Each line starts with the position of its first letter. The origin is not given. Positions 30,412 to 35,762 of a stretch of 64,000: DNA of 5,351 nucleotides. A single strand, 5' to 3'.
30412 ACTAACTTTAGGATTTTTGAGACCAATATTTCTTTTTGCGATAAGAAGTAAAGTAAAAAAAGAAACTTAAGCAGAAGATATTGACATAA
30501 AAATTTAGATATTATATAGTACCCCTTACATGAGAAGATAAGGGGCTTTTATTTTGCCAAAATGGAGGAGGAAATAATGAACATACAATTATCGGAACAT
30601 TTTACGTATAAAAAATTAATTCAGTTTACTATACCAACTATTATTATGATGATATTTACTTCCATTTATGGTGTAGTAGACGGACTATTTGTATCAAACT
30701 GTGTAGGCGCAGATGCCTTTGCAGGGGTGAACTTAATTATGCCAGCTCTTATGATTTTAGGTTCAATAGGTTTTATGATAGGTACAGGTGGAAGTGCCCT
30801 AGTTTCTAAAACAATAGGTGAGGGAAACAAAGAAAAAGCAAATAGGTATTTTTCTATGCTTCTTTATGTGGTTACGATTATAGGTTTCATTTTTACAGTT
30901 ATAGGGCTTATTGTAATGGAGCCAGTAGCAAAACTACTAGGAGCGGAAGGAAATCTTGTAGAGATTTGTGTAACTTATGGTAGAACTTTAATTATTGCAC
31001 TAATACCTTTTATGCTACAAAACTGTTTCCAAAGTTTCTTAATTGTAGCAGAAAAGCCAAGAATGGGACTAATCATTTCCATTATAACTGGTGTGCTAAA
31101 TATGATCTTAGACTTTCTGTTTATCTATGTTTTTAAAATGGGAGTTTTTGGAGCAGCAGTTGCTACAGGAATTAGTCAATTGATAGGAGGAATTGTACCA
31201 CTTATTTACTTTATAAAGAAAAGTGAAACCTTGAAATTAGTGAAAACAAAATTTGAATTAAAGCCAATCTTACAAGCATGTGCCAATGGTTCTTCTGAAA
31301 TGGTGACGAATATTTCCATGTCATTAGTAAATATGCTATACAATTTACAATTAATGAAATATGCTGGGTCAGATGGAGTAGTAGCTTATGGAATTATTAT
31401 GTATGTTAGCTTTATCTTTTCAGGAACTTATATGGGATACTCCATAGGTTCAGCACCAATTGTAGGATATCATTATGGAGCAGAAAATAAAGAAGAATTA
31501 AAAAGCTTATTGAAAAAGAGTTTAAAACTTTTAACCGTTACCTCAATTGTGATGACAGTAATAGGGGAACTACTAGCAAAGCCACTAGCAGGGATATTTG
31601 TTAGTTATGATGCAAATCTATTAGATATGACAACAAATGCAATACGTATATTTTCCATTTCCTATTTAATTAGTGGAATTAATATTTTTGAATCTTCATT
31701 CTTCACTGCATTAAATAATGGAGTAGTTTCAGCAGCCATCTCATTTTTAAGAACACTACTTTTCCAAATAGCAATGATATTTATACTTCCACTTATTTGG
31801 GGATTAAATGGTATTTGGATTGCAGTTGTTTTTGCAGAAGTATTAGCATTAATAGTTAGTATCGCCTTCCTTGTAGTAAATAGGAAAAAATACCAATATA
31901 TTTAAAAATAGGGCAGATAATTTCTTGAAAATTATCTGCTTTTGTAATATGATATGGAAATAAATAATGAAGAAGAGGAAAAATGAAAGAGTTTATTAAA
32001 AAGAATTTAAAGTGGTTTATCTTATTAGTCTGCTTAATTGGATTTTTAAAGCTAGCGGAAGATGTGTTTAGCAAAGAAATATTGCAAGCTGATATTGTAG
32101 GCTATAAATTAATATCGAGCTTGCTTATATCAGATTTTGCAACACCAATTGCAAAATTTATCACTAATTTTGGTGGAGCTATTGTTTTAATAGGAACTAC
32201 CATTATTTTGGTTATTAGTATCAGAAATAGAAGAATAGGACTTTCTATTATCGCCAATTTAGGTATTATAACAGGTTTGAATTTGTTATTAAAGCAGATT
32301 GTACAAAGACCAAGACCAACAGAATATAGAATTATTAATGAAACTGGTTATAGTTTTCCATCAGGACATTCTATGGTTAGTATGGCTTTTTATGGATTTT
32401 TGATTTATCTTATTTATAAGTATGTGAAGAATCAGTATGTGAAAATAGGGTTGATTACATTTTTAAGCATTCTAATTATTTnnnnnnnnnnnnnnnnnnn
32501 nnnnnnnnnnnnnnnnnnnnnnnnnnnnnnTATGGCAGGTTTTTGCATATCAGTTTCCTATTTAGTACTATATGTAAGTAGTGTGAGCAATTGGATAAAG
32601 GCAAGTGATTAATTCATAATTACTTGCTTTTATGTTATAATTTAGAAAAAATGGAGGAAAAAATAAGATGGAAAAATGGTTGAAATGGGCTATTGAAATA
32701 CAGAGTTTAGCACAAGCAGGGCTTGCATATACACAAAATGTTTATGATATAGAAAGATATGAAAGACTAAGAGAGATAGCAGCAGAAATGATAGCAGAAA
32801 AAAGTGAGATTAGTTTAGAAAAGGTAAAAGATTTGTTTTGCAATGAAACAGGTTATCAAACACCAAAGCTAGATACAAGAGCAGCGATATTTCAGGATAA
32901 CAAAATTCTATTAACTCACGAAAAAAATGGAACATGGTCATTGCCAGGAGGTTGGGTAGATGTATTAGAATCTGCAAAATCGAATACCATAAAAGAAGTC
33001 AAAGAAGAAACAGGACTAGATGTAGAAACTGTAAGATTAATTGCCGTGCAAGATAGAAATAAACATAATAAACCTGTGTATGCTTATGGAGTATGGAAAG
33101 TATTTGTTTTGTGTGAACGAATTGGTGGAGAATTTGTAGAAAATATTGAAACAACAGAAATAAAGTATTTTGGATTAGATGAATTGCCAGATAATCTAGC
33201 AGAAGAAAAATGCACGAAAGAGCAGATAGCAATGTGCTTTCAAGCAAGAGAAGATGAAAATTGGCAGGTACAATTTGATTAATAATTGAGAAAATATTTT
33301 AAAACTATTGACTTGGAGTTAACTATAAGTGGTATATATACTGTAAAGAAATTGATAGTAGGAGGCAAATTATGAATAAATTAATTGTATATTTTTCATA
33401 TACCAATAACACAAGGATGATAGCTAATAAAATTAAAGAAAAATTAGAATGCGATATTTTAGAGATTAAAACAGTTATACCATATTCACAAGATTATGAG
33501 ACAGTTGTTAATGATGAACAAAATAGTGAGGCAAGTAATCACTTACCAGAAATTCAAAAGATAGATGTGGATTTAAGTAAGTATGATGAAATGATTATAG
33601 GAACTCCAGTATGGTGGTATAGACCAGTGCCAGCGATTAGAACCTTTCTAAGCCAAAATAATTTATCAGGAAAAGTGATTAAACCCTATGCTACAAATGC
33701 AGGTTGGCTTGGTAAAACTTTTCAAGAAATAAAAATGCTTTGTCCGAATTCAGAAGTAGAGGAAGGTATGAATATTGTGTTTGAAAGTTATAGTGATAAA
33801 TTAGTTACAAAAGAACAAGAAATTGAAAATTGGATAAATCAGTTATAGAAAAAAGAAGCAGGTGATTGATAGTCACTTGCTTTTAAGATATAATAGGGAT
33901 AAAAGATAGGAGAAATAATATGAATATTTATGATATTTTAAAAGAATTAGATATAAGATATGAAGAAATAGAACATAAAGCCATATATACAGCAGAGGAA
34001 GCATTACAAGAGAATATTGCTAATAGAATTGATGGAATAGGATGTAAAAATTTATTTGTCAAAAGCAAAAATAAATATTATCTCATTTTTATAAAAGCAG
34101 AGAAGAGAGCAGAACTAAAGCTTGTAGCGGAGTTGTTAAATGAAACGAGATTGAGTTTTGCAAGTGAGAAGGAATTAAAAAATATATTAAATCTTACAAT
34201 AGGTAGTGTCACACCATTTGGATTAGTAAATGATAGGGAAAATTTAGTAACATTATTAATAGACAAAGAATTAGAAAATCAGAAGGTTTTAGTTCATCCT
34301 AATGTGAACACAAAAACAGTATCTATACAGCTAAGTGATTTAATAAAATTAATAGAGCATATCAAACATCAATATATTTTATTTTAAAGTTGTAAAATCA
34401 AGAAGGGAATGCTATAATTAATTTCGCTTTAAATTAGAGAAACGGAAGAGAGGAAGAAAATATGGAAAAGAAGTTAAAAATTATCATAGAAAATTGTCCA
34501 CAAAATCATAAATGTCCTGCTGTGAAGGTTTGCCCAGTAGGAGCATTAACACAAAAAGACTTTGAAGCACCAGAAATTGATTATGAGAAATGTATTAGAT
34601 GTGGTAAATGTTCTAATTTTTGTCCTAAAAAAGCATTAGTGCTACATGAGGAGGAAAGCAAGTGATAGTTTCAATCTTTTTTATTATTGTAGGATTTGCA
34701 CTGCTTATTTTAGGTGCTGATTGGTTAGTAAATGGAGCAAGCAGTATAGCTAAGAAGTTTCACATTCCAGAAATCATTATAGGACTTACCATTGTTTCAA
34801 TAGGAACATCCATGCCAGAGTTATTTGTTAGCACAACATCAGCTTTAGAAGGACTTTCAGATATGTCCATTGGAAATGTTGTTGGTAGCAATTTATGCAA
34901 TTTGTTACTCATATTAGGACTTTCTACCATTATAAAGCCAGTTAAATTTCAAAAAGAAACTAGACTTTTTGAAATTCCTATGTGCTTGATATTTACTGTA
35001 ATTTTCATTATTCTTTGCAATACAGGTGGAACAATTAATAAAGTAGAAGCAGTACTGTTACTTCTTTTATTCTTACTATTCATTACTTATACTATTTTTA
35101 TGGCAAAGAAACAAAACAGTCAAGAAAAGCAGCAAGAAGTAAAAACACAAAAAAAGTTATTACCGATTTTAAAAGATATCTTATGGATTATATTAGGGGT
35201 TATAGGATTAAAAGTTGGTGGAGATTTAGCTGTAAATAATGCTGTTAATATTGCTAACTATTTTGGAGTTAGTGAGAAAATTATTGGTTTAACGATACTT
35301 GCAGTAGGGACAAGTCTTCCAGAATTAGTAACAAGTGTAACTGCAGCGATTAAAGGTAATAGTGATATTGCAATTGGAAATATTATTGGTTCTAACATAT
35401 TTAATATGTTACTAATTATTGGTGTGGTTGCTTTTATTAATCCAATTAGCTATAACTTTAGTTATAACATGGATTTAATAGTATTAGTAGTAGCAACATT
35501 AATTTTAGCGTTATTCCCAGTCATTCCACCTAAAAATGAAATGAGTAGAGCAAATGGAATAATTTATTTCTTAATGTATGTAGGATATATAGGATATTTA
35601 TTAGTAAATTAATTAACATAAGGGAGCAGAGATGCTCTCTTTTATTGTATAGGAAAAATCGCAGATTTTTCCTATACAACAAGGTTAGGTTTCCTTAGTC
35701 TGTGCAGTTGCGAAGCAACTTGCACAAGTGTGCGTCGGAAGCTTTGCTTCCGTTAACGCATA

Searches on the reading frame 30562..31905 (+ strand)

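Call 60: search_protein_families(library=pfam, proteins=[window:30562-31905:+], max_evalue=0.0001)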
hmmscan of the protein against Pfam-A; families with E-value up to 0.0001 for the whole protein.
window:30562-31905:+ (447 aa): 3 families
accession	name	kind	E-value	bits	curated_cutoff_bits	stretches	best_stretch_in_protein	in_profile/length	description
PF01554.23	MatE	-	2.1e-42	145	24.9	2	25-186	1-161/161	MatE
PF03023.19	MurJ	-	2e-10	40.4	27.4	1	16-253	196-435/451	Lipid II flippase MurJ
PF01943.22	Polysacc_synt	-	2.4e-07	30.9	28.2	0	309-444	67-192/274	Polysaccharide biosynthesis protein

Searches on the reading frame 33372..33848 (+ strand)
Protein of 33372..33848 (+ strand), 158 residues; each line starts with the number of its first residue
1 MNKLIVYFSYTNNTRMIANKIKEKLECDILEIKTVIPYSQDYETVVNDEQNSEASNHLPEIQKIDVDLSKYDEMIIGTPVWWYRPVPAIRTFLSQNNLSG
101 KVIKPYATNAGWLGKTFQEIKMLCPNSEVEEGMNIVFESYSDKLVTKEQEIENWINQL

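Call 26: search_protein_families(library=pfam, proteins=[window:33372-33848:+], max_evalue=0.001)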
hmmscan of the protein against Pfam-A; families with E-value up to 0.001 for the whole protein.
window:33372-33848:+ (158 aa): 3 families
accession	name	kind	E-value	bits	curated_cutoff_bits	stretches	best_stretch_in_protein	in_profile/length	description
PF12682.12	Flavodoxin_4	-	2.7e-21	76.1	24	1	3-156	2-153/155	Flavodoxin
PF12724.12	Flavodoxin_5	-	6.6e-06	26.9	27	0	56-101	26-76/145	Flavodoxin domain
PF12641.12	Flavodoxin_3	-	4.3e-05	23.8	27.5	0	4-45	1-44/160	Flavodoxin domain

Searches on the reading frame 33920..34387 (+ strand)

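Call 26: search_protein_families(library=pfam, proteins=[window:33920-34387:+], max_evalue=0.001)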
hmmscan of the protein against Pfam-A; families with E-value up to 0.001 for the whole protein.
window:33920-34387:+ (155 aa): 1 family
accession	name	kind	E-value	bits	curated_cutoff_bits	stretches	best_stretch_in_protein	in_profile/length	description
PF04073.20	tRNA_edit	-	2.6e-27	95.8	25.5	1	19-144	1-123/123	Aminoacyl-tRNA editing domain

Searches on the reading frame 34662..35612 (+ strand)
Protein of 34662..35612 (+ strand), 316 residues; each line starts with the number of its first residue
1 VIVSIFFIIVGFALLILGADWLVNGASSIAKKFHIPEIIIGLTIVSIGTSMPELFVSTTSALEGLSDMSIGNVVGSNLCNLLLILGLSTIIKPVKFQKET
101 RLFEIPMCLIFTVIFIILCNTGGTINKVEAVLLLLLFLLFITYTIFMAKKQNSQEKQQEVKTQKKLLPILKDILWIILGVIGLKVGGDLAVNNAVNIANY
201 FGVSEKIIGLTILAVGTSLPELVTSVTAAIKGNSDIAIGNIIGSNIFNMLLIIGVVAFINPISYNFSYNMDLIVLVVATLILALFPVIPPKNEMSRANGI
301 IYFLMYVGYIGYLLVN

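Call 26: search_protein_families(library=pfam, proteins=[window:34662-35612:+], max_evalue=0.001)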
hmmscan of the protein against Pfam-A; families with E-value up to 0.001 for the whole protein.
window:34662-35612:+ (316 aa): 1 family
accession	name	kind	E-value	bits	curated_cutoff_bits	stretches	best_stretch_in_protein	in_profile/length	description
PF01699.29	Na_Ca_ex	-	1.2e-71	240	24.9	2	173-314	3-150/151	Sodium/calcium exchanger protein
